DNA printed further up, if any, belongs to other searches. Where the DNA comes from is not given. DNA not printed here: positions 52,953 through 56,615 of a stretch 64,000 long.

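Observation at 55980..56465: C-terminal PD-(D/E)xK restriction-endonuclease-fold motif on a 1120-aa secreted protein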

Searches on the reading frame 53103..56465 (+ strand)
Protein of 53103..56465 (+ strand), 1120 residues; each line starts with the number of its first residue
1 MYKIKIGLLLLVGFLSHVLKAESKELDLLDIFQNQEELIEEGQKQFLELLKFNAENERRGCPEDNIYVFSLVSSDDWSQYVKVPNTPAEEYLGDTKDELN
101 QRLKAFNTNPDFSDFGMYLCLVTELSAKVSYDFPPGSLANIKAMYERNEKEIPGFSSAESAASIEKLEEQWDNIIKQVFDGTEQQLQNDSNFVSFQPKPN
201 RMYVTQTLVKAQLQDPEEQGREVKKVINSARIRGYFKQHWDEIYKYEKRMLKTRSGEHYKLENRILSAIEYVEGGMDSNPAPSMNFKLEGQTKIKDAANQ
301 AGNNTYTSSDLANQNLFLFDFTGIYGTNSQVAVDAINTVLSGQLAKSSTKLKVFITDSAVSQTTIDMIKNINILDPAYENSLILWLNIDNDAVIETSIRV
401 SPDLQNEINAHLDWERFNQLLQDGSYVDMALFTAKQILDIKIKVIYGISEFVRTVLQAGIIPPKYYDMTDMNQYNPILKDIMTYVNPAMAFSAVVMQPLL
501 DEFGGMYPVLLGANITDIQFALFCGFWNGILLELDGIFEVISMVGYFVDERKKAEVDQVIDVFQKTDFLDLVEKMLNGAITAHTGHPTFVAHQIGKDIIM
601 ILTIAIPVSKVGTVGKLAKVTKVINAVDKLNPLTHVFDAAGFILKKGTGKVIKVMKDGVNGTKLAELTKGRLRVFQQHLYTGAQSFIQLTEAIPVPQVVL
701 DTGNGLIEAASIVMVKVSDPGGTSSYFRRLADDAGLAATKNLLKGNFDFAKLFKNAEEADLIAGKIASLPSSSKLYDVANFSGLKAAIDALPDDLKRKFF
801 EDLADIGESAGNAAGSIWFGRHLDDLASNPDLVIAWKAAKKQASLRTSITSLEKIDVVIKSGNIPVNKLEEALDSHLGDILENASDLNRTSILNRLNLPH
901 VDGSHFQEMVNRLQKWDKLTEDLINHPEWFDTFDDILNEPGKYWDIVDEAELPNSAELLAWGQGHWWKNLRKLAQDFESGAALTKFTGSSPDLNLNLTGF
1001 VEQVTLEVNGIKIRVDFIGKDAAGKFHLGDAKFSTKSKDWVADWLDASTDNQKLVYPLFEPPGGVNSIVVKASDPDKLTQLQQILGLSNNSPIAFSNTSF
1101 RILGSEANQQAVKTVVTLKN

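Call 5: search_protein_families(library=pfam, proteins=[window:53103-56465:+], max_evalue=1)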
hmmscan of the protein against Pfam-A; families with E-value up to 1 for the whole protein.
window:53103-56465:+ (1120 aa): 1 family
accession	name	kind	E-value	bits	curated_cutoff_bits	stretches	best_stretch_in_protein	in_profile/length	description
PF18165.6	pP_pnuc_1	-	0.15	12.1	26.3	0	823-911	43-127/133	Predicted pPIWI-associating nuclease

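Call 6: search_protein_families(library=ncbifam, proteins=[window:53103-56465:+], max_evalue=1)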
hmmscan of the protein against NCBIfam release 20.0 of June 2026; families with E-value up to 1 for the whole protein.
window:53103-56465:+ (1120 aa): 1 family
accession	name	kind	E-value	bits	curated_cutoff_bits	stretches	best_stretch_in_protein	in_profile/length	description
NF000362.1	self_GT_OleI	exception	0.14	11.3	700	1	482-586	232-331/424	OleI family self-immunity macrolide glycosyltransferase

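Call 7: find_homologous_proteins(query=window:53103-56465:+)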
Query window:53103-56465:+ (1120 aa): 4 proteins with E <= 0.001 among 8000 candidates.
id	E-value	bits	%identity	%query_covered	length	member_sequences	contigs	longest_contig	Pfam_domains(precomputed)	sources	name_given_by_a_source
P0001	0.0e+0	2521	100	100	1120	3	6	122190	-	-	-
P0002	0.0e+0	1741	91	76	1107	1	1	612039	-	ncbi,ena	-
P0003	7.4e-263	893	51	76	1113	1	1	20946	-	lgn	-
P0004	4.1e-240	818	47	77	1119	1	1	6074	-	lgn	-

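Call 8: search_solved_structures(query=window:53103-56465:+, max_evalue=10)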
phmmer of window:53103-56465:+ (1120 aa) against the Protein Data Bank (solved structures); distinct sequences matched with E-value up to 10: 0.

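Call 12: find_encoding_contigs(protein=P0002, flank=10000, max_places=3)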
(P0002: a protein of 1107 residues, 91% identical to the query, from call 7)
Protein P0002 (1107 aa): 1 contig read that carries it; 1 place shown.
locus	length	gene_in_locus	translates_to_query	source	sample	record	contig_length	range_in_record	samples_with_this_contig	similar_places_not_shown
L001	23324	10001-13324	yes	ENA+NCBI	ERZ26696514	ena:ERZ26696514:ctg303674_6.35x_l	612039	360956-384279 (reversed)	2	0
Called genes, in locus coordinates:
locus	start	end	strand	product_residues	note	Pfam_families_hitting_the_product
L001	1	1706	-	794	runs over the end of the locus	PF13620:CarboxypepD_reg, PF13715:CarbopepD_reg_2, PF07715:Plug (faint)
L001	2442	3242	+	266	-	PF04116:FA_hydroxylase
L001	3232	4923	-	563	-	-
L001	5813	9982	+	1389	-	PF16656:Pur_ac_phosph_N (faint), PF00041:fn3, PF09294:Interfer-bind (faint), PF21605:CRLF2-like_D2 (faint), PF25059:FN3_DSCAM-DSCAML_C (faint), PF25300:Fn3_Dep-1_3rd (faint), PF28033:Fn3_ROS1 (faint), PF00041:fn3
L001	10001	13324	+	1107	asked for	-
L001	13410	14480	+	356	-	PF13360:PQQ_2 (weak)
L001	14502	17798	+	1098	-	-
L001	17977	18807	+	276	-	-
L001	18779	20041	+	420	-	PF25833:Fn3_SaeA_3rd (faint)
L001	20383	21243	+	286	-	PF13573:SprB (weak)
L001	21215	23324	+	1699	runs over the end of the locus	PF07495:Y_Y_Y (faint), PF18962:Por_Secre_tail (faint), PF02012:BNR (faint), PF03174:CHB_HEX_C (faint), PF14870:PSII_BNR (faint), PF15902:Sortilin-Vps10 (faint), PF21471:Reelin_subrepeat-B (faint), PF13573:SprB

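Call 41: find_encoding_contigs(protein=P0003, flank=10000, max_places=2)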
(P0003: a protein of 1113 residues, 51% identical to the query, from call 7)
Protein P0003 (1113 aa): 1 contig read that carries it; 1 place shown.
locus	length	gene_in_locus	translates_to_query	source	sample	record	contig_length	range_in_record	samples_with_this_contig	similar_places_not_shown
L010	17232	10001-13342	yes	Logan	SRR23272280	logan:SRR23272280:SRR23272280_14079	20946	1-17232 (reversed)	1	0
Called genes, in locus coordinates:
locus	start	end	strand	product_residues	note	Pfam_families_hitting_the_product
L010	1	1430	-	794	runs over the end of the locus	PF13620:CarboxypepD_reg, PF13715:CarbopepD_reg_2, PF07715:Plug (faint)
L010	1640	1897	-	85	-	-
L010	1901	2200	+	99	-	-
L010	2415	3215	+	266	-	PF04116:FA_hydroxylase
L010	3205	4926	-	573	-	-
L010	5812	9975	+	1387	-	PF01108:Tissue_fac (faint), PF16656:Pur_ac_phosph_N (faint), PF00041:fn3 (weak), PF09294:Interfer-bind (faint), PF25059:FN3_DSCAM-DSCAML_C (faint), PF28033:Fn3_ROS1 (faint), PF00041:fn3 (weak), PF00041:fn3 (weak), +1 more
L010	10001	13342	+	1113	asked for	-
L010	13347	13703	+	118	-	-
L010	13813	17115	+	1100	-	-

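Call 42: find_encoding_contigs(protein=P0004, flank=10000, max_places=2)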
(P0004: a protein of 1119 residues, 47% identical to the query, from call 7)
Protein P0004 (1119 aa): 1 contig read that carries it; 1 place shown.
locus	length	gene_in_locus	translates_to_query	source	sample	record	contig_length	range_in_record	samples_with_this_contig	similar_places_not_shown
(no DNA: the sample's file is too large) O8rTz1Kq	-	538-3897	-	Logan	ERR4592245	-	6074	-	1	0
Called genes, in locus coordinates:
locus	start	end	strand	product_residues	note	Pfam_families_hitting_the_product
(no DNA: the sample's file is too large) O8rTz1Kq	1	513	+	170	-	?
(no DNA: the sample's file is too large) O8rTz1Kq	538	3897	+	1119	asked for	-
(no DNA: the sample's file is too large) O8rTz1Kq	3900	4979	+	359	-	-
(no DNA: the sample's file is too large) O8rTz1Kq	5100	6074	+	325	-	?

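Call 43: find_encoding_contigs(protein=window:53103-56465:+, flank=10000, max_places=6)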
Protein window:53103-56465:+ (1120 aa): 9 contigs read that carry it; 2 places shown.
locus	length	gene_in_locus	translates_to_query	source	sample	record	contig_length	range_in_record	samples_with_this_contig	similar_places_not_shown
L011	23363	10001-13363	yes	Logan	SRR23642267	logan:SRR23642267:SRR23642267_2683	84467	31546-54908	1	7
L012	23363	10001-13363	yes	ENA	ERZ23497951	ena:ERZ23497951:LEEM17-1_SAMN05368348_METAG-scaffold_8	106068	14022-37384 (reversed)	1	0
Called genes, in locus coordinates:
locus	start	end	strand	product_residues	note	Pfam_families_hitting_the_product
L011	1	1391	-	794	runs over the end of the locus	PF13620:CarboxypepD_reg, PF13715:CarbopepD_reg_2, PF07715:Plug (faint)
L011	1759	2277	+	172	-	PF01797:Y1_Tnp (weak)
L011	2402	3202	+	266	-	PF04116:FA_hydroxylase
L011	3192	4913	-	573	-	-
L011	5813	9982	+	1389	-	PF16656:Pur_ac_phosph_N (faint), PF00041:fn3 (weak), PF09294:Interfer-bind (faint), PF25059:FN3_DSCAM-DSCAML_C (faint), PF28033:Fn3_ROS1 (faint), PF00041:fn3 (weak), PF21605:CRLF2-like_D2 (faint), PF00041:fn3 (weak)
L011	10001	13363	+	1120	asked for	-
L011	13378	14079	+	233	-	-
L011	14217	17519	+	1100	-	-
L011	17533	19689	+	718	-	-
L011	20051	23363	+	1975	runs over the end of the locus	PF03174:CHB_HEX_C (faint), PF07495:Y_Y_Y (faint), PF13573:SprB (weak), PF19077:Big_13 (faint), PF21471:Reelin_subrepeat-B (faint), PF02012:BNR (faint), PF13573:SprB, PF18962:Por_Secre_tail (weak)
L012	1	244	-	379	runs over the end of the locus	-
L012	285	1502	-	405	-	-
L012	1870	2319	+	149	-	-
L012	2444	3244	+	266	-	PF04116:FA_hydroxylase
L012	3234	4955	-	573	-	-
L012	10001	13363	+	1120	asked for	-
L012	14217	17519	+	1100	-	-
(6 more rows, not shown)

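Call 45: find_related_loci(query=A1, collection=genome_contigs, flank=6000)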
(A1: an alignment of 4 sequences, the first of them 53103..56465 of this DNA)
Query A1 (1120 aa) in genome_contigs; peptide patterns used: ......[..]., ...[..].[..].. (x = any residue, [..] = any of these).
131 stretches matched a pattern; 1 encode a relative of the query (tblastn E <= 1e-3); 1 distinct loci.
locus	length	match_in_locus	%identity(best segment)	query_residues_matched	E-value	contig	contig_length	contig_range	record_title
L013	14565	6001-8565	91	1-855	0e+0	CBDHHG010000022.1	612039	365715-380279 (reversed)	MAG: Saprospiraceae bacterium isolate 0686931a-47d0-4a04-b860-bc07bf0ef539 genome assembly, contig: contig_22, whole gen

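Call 67: search_protein_families(library=pfam, proteins=[L001:13410-14480:+, L010:13347-13703:+], max_evalue=1)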
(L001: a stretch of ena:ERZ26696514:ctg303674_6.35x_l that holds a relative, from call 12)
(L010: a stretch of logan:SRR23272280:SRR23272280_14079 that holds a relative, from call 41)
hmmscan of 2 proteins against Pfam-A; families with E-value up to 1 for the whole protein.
L001:13410-14480:+ (356 aa): 5 families
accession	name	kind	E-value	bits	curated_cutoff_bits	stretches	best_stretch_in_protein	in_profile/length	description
PF13360.13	PQQ_2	-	4.3e-07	30.3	27.6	1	136-255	16-130/233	Outer membrane protein assembly factor BamB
PF13570.13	Beta-prop_ACSF4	-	3e-05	24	133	1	60-271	46-250/329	Beta-alanine-activating enzyme, beta-propeller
PF25293.1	Beta-prop_EMC1_N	-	0.0011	19.1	34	1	136-268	54-189/219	EMC1 N-terminal beta-propeller domain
PF25171.1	Beta-prop_WDR36-Utp21_1st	-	0.22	11.3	80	0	121-206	44-127/266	WDR36/Utp21 first beta-propeller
PF01011.28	PQQ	-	0.34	10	26.7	0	204-238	552-586/595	Glucose/ethanol/alcohol dehydrogenase, beta-propeller domain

L010:13347-13703:+ (118 aa): 0 families

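Call 77: search_solved_structures(query=A1, max_evalue=1)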
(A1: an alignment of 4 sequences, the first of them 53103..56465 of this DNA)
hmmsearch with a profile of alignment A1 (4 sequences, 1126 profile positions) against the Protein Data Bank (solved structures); distinct sequences matched with E-value up to 1: 2.
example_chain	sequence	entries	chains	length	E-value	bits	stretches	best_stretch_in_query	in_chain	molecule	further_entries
2ziv_B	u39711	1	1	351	0.12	13.4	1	881-1040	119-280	Crossover junction endonuclease EME1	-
1nze_A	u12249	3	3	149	0.72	10.8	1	59-105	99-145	Oxygen-evolving enhancer protein 3 | Oxygen-evolving enhancer protein 3, chloroplastic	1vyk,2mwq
